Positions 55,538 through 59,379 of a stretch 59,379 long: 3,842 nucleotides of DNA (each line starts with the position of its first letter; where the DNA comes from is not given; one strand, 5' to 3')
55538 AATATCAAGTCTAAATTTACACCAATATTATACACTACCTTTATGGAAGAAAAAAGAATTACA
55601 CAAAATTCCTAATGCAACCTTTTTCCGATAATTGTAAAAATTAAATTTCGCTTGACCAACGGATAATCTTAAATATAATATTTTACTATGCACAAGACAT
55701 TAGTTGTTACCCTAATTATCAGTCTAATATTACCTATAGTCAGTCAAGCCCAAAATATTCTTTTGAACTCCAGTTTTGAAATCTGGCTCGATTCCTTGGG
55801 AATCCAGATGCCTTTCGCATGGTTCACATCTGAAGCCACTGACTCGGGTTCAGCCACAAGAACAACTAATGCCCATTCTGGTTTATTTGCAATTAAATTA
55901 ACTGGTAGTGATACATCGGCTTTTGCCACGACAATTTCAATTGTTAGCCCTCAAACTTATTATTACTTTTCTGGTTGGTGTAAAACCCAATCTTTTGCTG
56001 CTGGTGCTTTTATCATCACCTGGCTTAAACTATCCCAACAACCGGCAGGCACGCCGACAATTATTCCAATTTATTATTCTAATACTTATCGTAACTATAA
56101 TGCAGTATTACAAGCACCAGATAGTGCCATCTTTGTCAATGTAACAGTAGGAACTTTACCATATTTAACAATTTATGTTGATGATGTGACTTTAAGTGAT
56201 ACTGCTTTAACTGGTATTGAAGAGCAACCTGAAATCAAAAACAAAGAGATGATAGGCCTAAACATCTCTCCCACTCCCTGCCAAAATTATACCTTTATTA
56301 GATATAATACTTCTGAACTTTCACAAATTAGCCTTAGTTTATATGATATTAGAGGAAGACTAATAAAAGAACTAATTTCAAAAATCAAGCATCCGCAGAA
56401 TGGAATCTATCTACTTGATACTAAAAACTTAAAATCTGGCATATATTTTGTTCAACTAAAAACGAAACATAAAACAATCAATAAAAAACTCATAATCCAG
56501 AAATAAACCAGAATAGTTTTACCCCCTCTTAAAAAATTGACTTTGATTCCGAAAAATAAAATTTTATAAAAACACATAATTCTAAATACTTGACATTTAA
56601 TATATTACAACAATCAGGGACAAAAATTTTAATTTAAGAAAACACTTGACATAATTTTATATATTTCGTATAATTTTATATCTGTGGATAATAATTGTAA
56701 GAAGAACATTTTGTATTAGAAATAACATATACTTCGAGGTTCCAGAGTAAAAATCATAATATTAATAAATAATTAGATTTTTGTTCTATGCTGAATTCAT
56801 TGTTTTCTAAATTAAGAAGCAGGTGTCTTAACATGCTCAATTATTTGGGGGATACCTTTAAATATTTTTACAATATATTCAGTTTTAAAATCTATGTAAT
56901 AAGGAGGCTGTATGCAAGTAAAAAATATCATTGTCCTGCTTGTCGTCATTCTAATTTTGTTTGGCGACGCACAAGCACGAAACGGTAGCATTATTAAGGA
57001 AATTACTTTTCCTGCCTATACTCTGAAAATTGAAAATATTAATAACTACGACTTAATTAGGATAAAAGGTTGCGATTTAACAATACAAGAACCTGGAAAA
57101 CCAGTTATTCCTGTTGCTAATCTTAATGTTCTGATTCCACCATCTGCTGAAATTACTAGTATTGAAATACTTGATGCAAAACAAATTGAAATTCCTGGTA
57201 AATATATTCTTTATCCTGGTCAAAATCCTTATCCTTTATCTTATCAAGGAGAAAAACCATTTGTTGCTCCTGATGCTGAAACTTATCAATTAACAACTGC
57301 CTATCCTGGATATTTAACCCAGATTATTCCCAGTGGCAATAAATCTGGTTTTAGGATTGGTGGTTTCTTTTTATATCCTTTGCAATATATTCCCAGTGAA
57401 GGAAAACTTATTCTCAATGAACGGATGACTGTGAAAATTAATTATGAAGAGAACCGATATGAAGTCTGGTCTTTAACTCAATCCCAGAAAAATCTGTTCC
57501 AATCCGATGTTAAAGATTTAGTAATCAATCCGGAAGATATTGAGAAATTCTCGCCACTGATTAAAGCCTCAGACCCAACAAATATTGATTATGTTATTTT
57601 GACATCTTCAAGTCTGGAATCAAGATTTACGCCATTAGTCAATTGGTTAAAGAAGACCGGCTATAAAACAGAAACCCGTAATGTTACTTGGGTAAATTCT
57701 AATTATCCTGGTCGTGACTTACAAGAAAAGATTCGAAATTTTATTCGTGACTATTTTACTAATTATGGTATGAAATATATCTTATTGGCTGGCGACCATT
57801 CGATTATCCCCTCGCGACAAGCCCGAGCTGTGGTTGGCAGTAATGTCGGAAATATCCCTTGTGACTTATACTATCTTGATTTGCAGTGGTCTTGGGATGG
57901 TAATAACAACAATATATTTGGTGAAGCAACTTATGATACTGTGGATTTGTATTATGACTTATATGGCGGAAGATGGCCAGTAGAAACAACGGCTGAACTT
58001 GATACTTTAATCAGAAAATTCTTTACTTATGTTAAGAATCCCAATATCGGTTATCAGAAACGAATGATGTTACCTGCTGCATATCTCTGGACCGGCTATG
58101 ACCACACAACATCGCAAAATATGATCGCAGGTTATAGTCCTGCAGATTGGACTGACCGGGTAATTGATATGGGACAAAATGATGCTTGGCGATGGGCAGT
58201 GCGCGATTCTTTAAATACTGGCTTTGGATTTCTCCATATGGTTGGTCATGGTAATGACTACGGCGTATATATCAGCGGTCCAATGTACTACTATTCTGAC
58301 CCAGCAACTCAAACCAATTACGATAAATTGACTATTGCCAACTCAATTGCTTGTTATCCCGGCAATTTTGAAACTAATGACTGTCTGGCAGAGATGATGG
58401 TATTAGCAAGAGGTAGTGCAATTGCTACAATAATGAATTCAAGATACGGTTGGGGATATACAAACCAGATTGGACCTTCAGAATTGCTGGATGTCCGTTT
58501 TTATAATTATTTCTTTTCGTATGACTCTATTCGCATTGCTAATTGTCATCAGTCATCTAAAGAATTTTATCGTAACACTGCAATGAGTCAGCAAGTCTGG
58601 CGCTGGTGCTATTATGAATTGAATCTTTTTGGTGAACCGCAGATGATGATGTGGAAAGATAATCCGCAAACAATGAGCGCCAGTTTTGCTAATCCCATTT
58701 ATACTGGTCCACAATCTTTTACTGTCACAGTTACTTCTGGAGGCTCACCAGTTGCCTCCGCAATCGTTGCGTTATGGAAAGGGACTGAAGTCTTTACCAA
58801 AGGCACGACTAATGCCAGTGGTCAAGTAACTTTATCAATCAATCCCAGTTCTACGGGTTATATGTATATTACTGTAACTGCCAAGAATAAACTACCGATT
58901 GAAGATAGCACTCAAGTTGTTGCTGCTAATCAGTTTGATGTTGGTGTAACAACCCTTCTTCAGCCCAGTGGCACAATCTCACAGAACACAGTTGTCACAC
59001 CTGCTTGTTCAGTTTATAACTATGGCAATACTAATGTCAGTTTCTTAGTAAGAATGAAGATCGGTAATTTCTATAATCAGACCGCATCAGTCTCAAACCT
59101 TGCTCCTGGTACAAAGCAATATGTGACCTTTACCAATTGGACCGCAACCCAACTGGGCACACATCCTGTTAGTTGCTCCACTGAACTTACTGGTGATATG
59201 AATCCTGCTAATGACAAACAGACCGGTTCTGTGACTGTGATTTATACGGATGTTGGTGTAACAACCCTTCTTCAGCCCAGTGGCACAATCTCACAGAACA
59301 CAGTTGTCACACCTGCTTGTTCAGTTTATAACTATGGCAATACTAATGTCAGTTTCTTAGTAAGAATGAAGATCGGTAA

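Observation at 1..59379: Window-wide pattern: short tandem duplications sit precisely on gene starts, stops and gene-gene junctions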

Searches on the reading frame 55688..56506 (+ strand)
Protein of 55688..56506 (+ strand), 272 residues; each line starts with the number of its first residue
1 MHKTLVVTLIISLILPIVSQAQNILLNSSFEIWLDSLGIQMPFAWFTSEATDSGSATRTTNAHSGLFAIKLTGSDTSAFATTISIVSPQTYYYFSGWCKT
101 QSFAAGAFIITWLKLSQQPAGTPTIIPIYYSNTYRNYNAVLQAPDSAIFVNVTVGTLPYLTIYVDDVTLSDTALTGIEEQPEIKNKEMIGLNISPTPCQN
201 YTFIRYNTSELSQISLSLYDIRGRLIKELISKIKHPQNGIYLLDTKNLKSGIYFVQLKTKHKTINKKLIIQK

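Call 84: search_protein_families(library=ncbifam, proteins=[window:55688-56506:+], max_evalue=0.01)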
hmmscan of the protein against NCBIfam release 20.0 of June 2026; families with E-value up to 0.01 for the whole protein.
window:55688-56506:+ (272 aa): 5 families
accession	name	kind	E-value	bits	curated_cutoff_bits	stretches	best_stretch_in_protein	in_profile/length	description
TIGR04183.1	Por_Secre_tail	domain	1.2e-12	47.6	23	1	193-271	1-72/72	T9SS type A sorting domain-containing protein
NF038113.1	T9SSA_dep_M36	equivalog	1.8e-10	39.6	885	1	164-271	768-869/869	T9SS-dependent M36 family metallopeptidase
NF052323.1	T9SSA_dep_M6i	equivalog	4.8e-09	34.7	600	1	195-269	962-1036/1043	T9SS-dependent M6-like inactivated metalloprotease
NF050177.1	TapA_OM_Porphy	equivalog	0.0012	17.6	500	1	170-270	451-543/544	TapA/TapC family T9SS-dependent outer membrane protein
NF033675.1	NTTRR-F1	subfamily_domain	0.0025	18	70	0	56-171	25-154/155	NTTRR-F1 domain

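Call 85: search_protein_families(library=pfam, proteins=[window:55688-56506:+], max_evalue=0.01)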
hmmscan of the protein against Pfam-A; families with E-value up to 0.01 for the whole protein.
window:55688-56506:+ (272 aa): 1 family
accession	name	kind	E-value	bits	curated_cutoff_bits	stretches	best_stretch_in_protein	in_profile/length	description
PF18962.6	Por_Secre_tail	-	4.5e-13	49.7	27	1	194-270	2-75/75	Secretion system C-terminal sorting domain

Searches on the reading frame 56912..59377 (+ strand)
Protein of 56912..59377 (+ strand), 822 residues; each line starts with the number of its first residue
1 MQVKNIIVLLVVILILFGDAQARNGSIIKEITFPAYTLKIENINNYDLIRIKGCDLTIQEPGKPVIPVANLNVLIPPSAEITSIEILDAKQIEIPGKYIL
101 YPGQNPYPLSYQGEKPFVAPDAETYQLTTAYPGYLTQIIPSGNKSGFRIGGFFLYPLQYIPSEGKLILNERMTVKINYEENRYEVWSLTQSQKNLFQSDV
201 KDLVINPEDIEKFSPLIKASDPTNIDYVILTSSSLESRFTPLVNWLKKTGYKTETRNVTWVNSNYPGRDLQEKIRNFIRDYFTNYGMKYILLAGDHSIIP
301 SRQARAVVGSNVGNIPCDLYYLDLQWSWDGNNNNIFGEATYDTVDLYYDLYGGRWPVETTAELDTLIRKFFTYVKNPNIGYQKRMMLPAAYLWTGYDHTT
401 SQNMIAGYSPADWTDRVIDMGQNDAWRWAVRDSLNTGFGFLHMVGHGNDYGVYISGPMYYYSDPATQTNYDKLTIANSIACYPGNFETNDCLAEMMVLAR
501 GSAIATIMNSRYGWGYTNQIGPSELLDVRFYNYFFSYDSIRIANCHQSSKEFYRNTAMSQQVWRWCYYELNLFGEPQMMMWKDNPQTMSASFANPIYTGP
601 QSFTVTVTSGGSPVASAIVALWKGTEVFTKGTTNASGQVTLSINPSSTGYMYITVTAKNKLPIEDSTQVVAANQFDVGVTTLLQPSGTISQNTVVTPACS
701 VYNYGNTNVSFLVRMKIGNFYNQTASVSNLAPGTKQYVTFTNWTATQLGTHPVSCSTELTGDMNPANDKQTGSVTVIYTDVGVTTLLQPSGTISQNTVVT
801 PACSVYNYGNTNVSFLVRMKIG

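Call 85: search_protein_families(library=pfam, proteins=[window:56912-59377:+], max_evalue=0.01)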
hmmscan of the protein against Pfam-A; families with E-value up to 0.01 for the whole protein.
window:56912-59377:+ (822 aa): 3 families
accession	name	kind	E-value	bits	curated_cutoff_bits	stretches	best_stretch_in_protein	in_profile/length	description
PF01364.23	Peptidase_C25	-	7e-46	157.6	23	1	227-580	1-374/374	Peptidase family C25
PF03785.20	Peptidase_C25_C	-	3.2e-07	30.5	25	1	585-663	1-74/79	Peptidase family C25, C terminal ig-like domain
PF08126.16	Propeptide_C25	-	1.4e-06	28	22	1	49-212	46-202/205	Propeptide_C25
